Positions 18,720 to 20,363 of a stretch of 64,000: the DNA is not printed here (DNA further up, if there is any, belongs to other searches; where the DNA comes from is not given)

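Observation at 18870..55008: Seven stand-alone paralogous Rieske oxygenase alpha-subunit genes, all on one strand, with no partner subunits or electron-transfer genes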

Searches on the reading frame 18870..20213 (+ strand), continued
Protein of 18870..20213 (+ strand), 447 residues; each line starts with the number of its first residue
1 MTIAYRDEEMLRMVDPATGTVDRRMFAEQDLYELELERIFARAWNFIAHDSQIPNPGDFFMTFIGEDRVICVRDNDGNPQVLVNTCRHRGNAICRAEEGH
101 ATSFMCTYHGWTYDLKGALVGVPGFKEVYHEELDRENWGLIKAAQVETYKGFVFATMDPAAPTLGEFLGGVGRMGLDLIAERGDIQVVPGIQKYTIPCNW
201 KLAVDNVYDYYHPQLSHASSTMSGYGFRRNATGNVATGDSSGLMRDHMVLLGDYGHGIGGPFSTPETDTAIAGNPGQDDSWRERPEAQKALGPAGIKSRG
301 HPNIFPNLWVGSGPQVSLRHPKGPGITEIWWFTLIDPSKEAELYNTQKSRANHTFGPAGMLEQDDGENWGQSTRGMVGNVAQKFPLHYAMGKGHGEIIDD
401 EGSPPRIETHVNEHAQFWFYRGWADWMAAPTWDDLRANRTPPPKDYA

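Call 57: find_homologous_proteins(query=L024:13490-14014:-, max_evalue=1e-20)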
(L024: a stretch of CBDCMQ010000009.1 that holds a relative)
Query L024:13490-14014:- (174 aa): 1657 proteins with E <= 1e-20 among 1717 candidates; the best 120 are listed.
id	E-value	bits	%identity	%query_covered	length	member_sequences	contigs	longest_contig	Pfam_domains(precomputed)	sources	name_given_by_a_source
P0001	3.5e-112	390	100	100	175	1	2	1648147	PF00866.25,PF13577.13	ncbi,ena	-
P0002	2.4e-111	387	99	100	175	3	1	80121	PF00866.25,PF13577.13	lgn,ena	-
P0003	3.8e-94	331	85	100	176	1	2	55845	PF00866.25,PF13577.13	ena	-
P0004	9.3e-87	307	75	100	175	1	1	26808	PF00866.25,PF13577.13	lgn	-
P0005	1.2e-86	307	79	98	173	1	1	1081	PF00866.25,PF13577.13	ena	-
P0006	3.3e-86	306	78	100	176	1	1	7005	PF00866.25,PF13577.13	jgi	jgi:3-phenylpropionate/cinnamic acid dioxygenase small subunit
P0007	7.5e-85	301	80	96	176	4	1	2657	PF00866.25,PF13577.13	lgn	-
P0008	6.6e-84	298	76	100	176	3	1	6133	PF00866.25,PF13577.13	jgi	jgi:biphenyl 2,3-dioxygenase beta subunit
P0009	9.6e-84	298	81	95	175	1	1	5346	PF00866.25,PF13577.13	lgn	-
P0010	2.3e-83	296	77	98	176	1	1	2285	PF00866.25,PF13577.13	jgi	jgi:3-phenylpropionate/cinnamic acid dioxygenase small subunit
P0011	2.5e-83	296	76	100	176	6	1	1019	PF00866.25,PF13577.13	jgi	jgi:3-phenylpropionate/cinnamic acid dioxygenase small subunit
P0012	2.2e-82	293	73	100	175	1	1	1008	PF00866.25,PF13577.13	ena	-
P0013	9.3e-82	291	74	100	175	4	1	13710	PF00866.25,PF13577.13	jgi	jgi:3-phenylpropionate/cinnamic acid dioxygenase small subunit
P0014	1.0e-80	288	71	100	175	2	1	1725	PF00866.25,PF13577.13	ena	-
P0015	6.0e-76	272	73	95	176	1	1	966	PF00866.25,PF13577.13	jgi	jgi:3-phenylpropionate/cinnamic acid dioxygenase small subunit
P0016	2.5e-75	270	71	95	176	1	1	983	PF00866.25,PF13577.13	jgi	jgi:3-phenylpropionate/cinnamic acid dioxygenase small subunit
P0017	3.9e-71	256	65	98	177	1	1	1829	PF00866.25,PF13577.13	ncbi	-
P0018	7.5e-71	256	67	95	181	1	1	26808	PF00866.25,PF13577.13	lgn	-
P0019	1.9e-69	251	85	76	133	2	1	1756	PF00866.25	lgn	-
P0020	2.8e-69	250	64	99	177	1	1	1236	PF00866.25,PF13577.13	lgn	-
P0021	3.3e-69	250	63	98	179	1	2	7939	PF00866.25,PF13577.13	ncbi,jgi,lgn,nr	ncbi:MAG: 3-phenylpropionate/cinnamic acid dioxygenase subunit beta [SAR202 cluster bacterium]|nr:3-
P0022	4.6e-69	250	62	99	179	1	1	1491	PF00866.25,PF13577.13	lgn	-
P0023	5.3e-69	250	62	100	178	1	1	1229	PF00866.25,PF13577.13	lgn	-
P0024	5.4e-69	250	67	94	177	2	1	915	PF00866.25,PF13577.13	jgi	jgi:3-phenylpropionate/cinnamic acid dioxygenase small subunit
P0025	1.8e-68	248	65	99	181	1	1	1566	PF00866.25,PF13577.13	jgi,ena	-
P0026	2.0e-68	248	64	98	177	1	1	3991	PF00866.25,PF13577.13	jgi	jgi:3-phenylpropionate/cinnamic acid dioxygenase small subunit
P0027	2.2e-68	248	63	99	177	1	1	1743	PF00866.25,PF13577.13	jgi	jgi:3-phenylpropionate/cinnamic acid dioxygenase small subunit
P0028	2.3e-68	247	64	100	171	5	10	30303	PF00866.25,PF13577.13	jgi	jgi:3-phenylpropionate/cinnamic acid dioxygenase small subunit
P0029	2.9e-68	247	63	98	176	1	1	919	PF00866.25,PF13577.13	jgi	jgi:3-phenylpropionate/cinnamic acid dioxygenase small subunit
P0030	3.1e-68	247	63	99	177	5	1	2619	PF00866.25,PF13577.13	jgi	jgi:3-phenylpropionate/cinnamic acid dioxygenase small subunit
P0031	5.3e-68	246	63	100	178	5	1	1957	PF00866.25,PF13577.13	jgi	jgi:3-phenylpropionate/cinnamic acid dioxygenase small subunit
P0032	5.7e-68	246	64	95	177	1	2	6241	PF00866.25,PF13577.13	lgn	-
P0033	7.0e-68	246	65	99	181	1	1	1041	PF00866.25,PF13577.13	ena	-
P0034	1.2e-67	245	64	100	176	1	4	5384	PF00866.25,PF13577.13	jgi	jgi:biphenyl 2,3-dioxygenase beta subunit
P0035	3.0e-67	244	59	99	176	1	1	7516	PF00866.25,PF13577.13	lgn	-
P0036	4.7e-67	243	65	94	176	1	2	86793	PF00866.25,PF13577.13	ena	-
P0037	1.2e-66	242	64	100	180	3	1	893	PF00866.25,PF13577.13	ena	-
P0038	1.5e-66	242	64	94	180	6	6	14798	PF00866.25,PF13577.13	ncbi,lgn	ncbi:MAG: 3-phenylpropionate/cinnamic acid dioxygenase subunit beta [Dehalococcoidia bacterium]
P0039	1.8e-66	241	61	100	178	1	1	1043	PF00866.25,PF13577.13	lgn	-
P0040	1.8e-66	241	64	99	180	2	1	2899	PF00866.25,PF13577.13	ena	-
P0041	2.0e-66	241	64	95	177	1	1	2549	PF00866.25,PF13577.13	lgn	-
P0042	2.2e-66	241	64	100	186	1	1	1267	PF00866.25,PF13577.13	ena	-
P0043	2.5e-66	241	65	94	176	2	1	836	PF00866.25,PF13577.13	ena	-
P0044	2.7e-66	241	62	98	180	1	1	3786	PF00866.25,PF13577.13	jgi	jgi:3-phenylpropionate/cinnamic acid dioxygenase small subunit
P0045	2.8e-66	241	63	97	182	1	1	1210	PF00866.25,PF13577.13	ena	-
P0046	3.2e-66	240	62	100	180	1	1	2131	PF00866.25,PF13577.13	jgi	jgi:3-phenylpropionate/cinnamic acid dioxygenase small subunit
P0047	3.2e-66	240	68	95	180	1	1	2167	PF00866.25,PF13577.13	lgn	-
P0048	3.4e-66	240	62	100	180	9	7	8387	PF00866.25,PF13577.13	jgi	jgi:3-phenylpropionate/cinnamic acid dioxygenase small subunit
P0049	4.1e-66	240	62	99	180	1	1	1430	PF00866.25,PF13577.13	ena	-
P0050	4.7e-66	240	63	100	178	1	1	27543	PF00866.25,PF13577.13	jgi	jgi:3-phenylpropionate/cinnamic acid dioxygenase small subunit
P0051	5.7e-66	240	62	99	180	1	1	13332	PF00866.25,PF13577.13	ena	-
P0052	6.5e-66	239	63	95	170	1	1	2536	PF00866.25,PF13577.13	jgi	jgi:3-phenylpropionate/cinnamic acid dioxygenase small subunit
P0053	7.8e-66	239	59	100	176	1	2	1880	PF00866.25,PF13577.13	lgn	-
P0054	1.1e-65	239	61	100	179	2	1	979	PF00866.25,PF13577.13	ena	-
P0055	1.1e-65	239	64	94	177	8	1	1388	PF00866.25,PF13577.13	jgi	jgi:3-phenylpropionate/cinnamic acid dioxygenase small subunit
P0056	1.2e-65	239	64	95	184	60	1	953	PF00866.25,PF13577.13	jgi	jgi:3-phenylpropionate/cinnamic acid dioxygenase small subunit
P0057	1.2e-65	239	62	99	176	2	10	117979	PF00866.25,PF13577.13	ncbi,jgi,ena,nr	ncbi:MAG TPA: aromatic-ring-hydroxylating dioxygenase subunit beta [Stellaceae bacterium]|jgi:3-phen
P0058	1.3e-65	238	63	95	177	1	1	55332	PF00866.25,PF13577.13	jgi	jgi:3-phenylpropionate/cinnamic acid dioxygenase small subunit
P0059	1.6e-65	238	62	98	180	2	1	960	PF00866.25,PF13577.13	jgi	jgi:3-phenylpropionate/cinnamic acid dioxygenase small subunit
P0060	1.7e-65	238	63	100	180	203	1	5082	PF00866.25,PF13577.13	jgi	-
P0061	1.9e-65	238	64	95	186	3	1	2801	PF00866.25,PF13577.13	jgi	-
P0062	1.9e-65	238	62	100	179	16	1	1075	PF00866.25,PF13577.13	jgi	jgi:3-phenylpropionate/cinnamic acid dioxygenase small subunit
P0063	2.0e-65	238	63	99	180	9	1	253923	PF00866.25,PF13577.13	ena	-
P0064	2.2e-65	238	64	100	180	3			PF00866.25,PF13577.13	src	-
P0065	2.6e-65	238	62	97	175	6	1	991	PF00866.25,PF13577.13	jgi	-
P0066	3.0e-65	237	61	97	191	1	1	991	PF00866.25,PF13577.13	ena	-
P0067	3.2e-65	237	60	100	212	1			PF00866.25,PF13577.13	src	-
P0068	3.3e-65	237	64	95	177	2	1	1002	PF00866.25,PF13577.13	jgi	jgi:3-phenylpropionate/cinnamic acid dioxygenase small subunit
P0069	3.5e-65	237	61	99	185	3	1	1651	PF00866.25,PF13577.13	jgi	jgi:3-phenylpropionate/cinnamic acid dioxygenase small subunit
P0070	3.7e-65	237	64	99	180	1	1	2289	PF00866.25,PF13577.13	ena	-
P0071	3.8e-65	237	64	99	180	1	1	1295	PF00866.25,PF13577.13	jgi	jgi:3-phenylpropionate/cinnamic acid dioxygenase small subunit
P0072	4.1e-65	237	62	96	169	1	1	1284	PF00866.25,PF13577.13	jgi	jgi:3-phenylpropionate/cinnamic acid dioxygenase small subunit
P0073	4.3e-65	237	63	99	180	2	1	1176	PF00866.25,PF13577.13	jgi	jgi:3-phenylpropionate/cinnamic acid dioxygenase small subunit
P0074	4.4e-65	237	64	94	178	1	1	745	PF00866.25,PF13577.13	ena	-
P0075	4.6e-65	237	62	99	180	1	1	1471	PF00866.25,PF13577.13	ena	-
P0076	4.6e-65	237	63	96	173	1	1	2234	PF00866.25,PF13577.13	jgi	jgi:3-phenylpropionate/cinnamic acid dioxygenase small subunit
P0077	4.9e-65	237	64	99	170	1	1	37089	PF00866.25,PF13577.13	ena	-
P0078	5.0e-65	237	62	95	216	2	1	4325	PF00866.25,PF13577.13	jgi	-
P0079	5.1e-65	237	64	99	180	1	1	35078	PF00866.25,PF13577.13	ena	-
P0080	5.1e-65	237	62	97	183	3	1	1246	PF00866.25,PF13577.13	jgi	-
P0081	5.7e-65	236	64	95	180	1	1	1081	PF00866.25,PF13577.13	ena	-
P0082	5.9e-65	236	62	99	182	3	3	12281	PF00866.25,PF13577.13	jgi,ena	jgi:3-phenylpropionate/cinnamic acid dioxygenase small subunit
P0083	6.2e-65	236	62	95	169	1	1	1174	PF00866.25,PF13577.13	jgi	jgi:3-phenylpropionate/cinnamic acid dioxygenase small subunit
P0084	6.5e-65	236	64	95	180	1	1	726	PF00866.25,PF13577.13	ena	-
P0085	7.2e-65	236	63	96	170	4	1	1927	PF00866.25,PF13577.13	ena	-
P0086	7.3e-65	236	61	100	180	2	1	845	PF00866.25,PF13577.13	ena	-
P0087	7.4e-65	236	63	100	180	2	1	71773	PF00866.25,PF13577.13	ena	-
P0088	7.5e-65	236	62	100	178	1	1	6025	PF00866.25,PF13577.13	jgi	jgi:3-phenylpropionate/cinnamic acid dioxygenase small subunit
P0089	7.6e-65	236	62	100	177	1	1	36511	PF00866.25,PF13577.13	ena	-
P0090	7.9e-65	236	63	100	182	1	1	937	PF00866.25,PF13577.13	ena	-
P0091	8.3e-65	236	62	100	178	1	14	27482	PF00866.25,PF13577.13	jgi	jgi:3-phenylpropionate/cinnamic acid dioxygenase small subunit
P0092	9.0e-65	236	63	100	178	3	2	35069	PF00866.25,PF13577.13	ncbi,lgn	-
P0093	9.1e-65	236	61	100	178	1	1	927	PF00866.25,PF13577.13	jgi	jgi:3-phenylpropionate/cinnamic acid dioxygenase small subunit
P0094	9.3e-65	236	64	99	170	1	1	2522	PF00866.25,PF13577.13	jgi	jgi:3-phenylpropionate/cinnamic acid dioxygenase small subunit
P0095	9.4e-65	236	63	99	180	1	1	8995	PF00866.25,PF13577.13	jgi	jgi:3-phenylpropionate/cinnamic acid dioxygenase small subunit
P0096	9.5e-65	236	63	96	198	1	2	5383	PF00866.25,PF13577.13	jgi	jgi:3-phenylpropionate/cinnamic acid dioxygenase small subunit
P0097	9.6e-65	236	62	99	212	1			PF00866.25,PF13577.13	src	-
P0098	9.8e-65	236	61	100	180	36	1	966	PF00866.25,PF13577.13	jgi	-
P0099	1.0e-64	236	64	95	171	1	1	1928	PF00866.25,PF13577.13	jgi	jgi:3-phenylpropionate/cinnamic acid dioxygenase small subunit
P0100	1.1e-64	235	63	99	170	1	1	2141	PF00866.25,PF13577.13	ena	-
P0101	1.1e-64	235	60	100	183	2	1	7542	PF00866.25,PF13577.13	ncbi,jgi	ncbi:MAG TPA: 3-phenylpropionate/cinnamic acid dioxygenase subunit beta [Stellaceae bacterium]|jgi:3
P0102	1.1e-64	235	61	100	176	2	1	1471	PF00866.25,PF13577.13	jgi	jgi:3-phenylpropionate/cinnamic acid dioxygenase small subunit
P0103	1.1e-64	235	62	95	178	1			PF00866.25,PF13577.13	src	-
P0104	1.1e-64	235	63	94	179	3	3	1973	PF00866.25,PF13577.13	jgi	jgi:3-phenylpropionate/cinnamic acid dioxygenase small subunit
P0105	1.2e-64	235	63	100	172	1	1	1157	PF00866.25,PF13577.13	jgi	jgi:3-phenylpropionate/cinnamic acid dioxygenase small subunit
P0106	1.2e-64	235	63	95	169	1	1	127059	PF00866.25,PF13577.13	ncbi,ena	-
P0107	1.2e-64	235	63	99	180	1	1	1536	PF00866.25,PF13577.13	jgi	jgi:3-phenylpropionate/cinnamic acid dioxygenase small subunit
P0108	1.4e-64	235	64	99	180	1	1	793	PF00866.25,PF13577.13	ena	-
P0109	1.5e-64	235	63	99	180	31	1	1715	PF00866.25,PF13577.13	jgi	jgi:3-phenylpropionate/cinnamic acid dioxygenase small subunit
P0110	1.5e-64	235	64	95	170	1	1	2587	PF00866.25,PF13577.13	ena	-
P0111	1.5e-64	235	62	100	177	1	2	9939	PF00866.25,PF13577.13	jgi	jgi:3-phenylpropionate/cinnamic acid dioxygenase small subunit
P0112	1.5e-64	235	64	95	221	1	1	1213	PF00866.25,PF13577.13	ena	-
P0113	1.5e-64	235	63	95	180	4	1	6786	PF00866.25,PF13577.13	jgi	jgi:3-phenylpropionate/cinnamic acid dioxygenase small subunit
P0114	1.6e-64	235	61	100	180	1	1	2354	PF00866.25,PF13577.13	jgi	jgi:3-phenylpropionate/cinnamic acid dioxygenase small subunit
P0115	1.7e-64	235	64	95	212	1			PF00866.25,PF13577.13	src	-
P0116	1.7e-64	235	64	95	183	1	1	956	PF00866.25,PF13577.13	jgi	jgi:3-phenylpropionate/cinnamic acid dioxygenase small subunit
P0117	1.7e-64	235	62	99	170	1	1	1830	PF00866.25,PF13577.13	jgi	jgi:3-phenylpropionate/cinnamic acid dioxygenase small subunit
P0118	1.8e-64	235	63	99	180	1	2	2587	PF00866.25,PF13577.13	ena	-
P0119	1.9e-64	235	62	99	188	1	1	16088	PF00866.25,PF13577.13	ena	-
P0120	1.9e-64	235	63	95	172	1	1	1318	PF00866.25,PF13577.13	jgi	-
